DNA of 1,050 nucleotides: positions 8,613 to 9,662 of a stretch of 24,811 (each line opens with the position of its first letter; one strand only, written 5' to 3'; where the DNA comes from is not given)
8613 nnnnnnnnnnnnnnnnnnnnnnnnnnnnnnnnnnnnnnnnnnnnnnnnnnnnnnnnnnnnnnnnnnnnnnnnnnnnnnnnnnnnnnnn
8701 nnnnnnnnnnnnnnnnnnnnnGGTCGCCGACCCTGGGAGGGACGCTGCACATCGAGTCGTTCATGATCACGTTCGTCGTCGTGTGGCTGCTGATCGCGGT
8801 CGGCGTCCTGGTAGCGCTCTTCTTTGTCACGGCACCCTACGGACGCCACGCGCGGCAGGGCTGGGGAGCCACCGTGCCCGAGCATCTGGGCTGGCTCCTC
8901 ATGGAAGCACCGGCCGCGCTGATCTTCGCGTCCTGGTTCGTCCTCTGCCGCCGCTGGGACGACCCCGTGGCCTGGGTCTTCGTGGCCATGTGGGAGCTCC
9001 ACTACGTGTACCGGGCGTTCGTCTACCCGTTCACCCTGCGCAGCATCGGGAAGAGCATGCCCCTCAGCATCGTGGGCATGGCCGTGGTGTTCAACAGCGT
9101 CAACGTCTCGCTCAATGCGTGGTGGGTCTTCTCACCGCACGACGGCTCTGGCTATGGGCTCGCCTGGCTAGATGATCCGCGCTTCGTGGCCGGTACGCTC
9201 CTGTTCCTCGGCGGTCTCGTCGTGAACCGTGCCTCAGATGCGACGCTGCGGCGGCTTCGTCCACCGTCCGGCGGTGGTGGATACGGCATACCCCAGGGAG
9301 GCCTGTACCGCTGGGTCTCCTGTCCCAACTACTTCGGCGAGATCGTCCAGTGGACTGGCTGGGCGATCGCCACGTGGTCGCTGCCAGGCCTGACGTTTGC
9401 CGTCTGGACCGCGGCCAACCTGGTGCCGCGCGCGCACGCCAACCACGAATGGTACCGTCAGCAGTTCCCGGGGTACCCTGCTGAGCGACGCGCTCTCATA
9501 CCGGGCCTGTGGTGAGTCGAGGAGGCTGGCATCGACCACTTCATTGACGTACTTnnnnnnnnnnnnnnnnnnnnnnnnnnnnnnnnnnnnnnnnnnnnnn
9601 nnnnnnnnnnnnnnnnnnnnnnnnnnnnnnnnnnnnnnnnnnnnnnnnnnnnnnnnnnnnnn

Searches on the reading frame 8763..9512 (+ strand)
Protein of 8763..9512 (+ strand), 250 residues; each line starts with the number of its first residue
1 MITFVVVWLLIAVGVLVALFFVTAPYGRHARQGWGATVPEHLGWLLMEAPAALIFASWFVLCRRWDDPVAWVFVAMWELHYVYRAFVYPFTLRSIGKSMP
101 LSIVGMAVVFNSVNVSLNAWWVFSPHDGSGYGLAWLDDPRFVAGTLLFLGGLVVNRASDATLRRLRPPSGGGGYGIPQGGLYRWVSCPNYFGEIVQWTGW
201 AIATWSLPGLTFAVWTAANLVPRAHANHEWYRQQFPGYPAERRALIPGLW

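Call 10: search_protein_families(library=pfam, proteins=[window:8763-9512:+], max_evalue=0.001)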
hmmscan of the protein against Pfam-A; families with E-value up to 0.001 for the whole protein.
window:8763-9512:+ (250 aa): 3 families
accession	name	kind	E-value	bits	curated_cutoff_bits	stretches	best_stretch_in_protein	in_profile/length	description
PF02544.21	Steroid_dh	-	2.5e-44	151.3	22.6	1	98-250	2-150/150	3-oxo-5-alpha-steroid 4-dehydrogenase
PF06966.17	DUF1295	-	6.6e-07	29.5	20.4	1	142-210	122-190/235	Protein of unknown function (DUF1295)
PF04191.18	PEMT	-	0.00033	21.5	25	1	141-219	3-86/105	Phospholipid methyltransferase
